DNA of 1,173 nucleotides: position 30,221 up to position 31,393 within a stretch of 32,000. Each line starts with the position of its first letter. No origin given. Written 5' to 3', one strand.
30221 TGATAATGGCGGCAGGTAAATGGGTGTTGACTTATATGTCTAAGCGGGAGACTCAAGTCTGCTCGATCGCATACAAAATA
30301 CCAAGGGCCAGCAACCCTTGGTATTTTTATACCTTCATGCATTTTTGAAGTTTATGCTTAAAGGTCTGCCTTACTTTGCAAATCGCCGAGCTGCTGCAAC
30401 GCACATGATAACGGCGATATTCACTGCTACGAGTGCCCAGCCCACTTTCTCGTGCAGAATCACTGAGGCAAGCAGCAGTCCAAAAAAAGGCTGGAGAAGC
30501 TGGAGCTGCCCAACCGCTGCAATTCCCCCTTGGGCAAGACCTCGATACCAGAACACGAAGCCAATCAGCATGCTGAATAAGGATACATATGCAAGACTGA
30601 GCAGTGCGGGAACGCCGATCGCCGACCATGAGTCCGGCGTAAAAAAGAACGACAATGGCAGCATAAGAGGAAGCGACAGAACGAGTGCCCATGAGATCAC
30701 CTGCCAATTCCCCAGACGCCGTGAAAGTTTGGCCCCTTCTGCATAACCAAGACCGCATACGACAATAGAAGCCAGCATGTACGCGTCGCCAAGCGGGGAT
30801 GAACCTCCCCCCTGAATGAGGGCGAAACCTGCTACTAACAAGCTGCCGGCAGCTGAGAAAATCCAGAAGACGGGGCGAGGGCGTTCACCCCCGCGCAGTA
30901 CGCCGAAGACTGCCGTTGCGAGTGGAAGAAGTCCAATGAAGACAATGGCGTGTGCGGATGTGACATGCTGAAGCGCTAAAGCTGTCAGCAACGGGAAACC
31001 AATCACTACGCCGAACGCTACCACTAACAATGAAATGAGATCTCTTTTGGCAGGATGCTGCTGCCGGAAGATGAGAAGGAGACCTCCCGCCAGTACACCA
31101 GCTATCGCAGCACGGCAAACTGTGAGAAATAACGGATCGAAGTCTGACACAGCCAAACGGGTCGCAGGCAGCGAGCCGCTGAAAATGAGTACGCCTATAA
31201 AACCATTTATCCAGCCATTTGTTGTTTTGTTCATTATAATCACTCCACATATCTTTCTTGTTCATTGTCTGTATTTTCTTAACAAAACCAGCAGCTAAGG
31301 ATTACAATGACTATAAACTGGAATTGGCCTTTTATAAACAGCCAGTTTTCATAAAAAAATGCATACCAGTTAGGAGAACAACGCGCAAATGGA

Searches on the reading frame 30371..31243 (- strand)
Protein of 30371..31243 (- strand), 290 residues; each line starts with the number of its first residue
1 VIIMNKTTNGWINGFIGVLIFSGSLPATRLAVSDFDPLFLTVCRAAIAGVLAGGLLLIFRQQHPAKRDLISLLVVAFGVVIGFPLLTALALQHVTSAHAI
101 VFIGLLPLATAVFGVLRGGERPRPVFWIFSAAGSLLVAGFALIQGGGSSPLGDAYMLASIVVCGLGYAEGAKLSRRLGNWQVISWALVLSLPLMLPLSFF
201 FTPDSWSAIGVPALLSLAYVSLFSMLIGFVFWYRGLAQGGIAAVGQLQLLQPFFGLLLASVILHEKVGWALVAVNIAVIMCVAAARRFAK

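Call 11: find_encoding_contigs(protein=window:30371-31243:-, flank=10000, max_places=10)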
Protein window:30371-31243:- (290 aa): 23 contigs read that carry it; 10 places shown.
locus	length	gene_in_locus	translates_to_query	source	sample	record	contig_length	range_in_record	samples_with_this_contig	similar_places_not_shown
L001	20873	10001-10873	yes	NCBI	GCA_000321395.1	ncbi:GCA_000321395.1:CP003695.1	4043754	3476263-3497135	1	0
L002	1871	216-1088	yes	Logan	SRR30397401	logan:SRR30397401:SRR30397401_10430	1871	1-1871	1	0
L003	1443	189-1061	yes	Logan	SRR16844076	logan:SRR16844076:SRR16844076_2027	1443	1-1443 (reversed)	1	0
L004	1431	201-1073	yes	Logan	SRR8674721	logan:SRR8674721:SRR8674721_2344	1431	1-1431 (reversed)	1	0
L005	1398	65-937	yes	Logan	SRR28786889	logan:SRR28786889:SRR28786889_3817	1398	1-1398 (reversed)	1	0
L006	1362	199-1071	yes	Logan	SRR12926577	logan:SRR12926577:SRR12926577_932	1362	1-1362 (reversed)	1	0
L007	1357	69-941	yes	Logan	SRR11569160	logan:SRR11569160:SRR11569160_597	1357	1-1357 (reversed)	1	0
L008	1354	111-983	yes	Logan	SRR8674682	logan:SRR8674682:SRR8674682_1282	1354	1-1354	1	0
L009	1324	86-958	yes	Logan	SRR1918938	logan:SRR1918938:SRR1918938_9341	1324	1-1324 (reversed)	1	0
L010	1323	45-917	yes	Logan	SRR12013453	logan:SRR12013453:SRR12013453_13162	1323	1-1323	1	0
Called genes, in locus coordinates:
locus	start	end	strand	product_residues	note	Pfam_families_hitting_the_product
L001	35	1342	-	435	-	PF02040:ArsB, PF03600:CitMHS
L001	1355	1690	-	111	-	PF01022:HTH_5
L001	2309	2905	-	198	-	PF00440:TetR_N, PF16859:TetR_C_11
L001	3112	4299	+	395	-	PF00083:Sugar_tr (weak), PF07690:MFS_1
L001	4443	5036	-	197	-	PF02525:Flavodoxin_2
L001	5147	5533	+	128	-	PF01638:HxlR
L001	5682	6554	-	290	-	PF02588:YitT_membrane, PF10035:DUF2179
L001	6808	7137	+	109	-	PF01638:HxlR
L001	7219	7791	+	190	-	PF06821:Ser_hydrolase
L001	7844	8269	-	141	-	PF01575:MaoC_dehydratas, PF13452:FAS1_DH_region (weak)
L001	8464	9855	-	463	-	PF00392:GntR, PF00155:Aminotran_1_2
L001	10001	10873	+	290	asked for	PF00892:EamA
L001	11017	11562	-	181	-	PF00440:TetR_N, PF14278:TetR_C_8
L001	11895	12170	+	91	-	PF00381:PTS-HPr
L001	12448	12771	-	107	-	PF09335:VTT_dom (weak)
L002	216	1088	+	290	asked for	PF00892:EamA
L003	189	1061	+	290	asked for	PF00892:EamA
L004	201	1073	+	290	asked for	PF00892:EamA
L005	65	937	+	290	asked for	PF00892:EamA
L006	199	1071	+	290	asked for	PF00892:EamA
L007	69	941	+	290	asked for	PF00892:EamA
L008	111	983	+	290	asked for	PF00892:EamA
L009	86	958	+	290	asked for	PF00892:EamA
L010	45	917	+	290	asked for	PF00892:EamA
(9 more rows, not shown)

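Call 76: find_encoding_contigs(protein=window:30371-31234:-, flank=10000, max_places=6)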
Protein window:30371-31234:- (287 aa): 24 contigs read that carry it; 6 places shown.
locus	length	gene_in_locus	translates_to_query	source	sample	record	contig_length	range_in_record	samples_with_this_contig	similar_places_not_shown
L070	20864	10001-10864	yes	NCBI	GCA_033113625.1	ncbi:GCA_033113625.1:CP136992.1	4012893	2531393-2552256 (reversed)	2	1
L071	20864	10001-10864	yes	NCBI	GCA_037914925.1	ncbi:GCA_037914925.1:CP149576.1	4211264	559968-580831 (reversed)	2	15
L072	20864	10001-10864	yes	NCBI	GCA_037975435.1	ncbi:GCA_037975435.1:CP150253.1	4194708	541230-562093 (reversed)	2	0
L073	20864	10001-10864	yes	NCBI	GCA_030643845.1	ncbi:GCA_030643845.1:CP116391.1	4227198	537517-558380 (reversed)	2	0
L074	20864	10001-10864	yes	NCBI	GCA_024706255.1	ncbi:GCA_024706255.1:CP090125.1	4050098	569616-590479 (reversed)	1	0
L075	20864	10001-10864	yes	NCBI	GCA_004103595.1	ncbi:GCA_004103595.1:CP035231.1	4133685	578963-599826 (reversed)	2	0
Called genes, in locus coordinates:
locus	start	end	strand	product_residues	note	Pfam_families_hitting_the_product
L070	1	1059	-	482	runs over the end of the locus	PF00392:GntR, PF00155:Aminotran_1_2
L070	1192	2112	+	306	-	PF00892:EamA, PF03151:TPT (faint), PF00892:EamA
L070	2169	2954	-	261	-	PF12746:GNAT_acetyltran, PF00583:Acetyltransf_1, PF13302:Acetyltransf_3 (faint)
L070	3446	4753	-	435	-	PF02040:ArsB, PF03600:CitMHS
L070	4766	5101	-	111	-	PF01022:HTH_5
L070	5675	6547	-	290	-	PF02588:YitT_membrane, PF10035:DUF2179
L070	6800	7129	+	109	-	PF01638:HxlR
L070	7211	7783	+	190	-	PF06821:Ser_hydrolase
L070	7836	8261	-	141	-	PF01575:MaoC_dehydratas, PF13452:FAS1_DH_region (weak)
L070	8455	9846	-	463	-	PF00392:GntR, PF00155:Aminotran_1_2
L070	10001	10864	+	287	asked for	PF00892:EamA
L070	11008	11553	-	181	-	PF00440:TetR_N, PF14278:TetR_C_8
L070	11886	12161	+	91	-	PF00381:PTS-HPr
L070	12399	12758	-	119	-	PF09335:VTT_dom (weak)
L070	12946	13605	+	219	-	PF27223:YdeJ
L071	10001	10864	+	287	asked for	PF00892:EamA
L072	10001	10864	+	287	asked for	PF00892:EamA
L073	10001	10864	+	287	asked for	PF00892:EamA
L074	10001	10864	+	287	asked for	PF00892:EamA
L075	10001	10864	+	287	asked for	PF00892:EamA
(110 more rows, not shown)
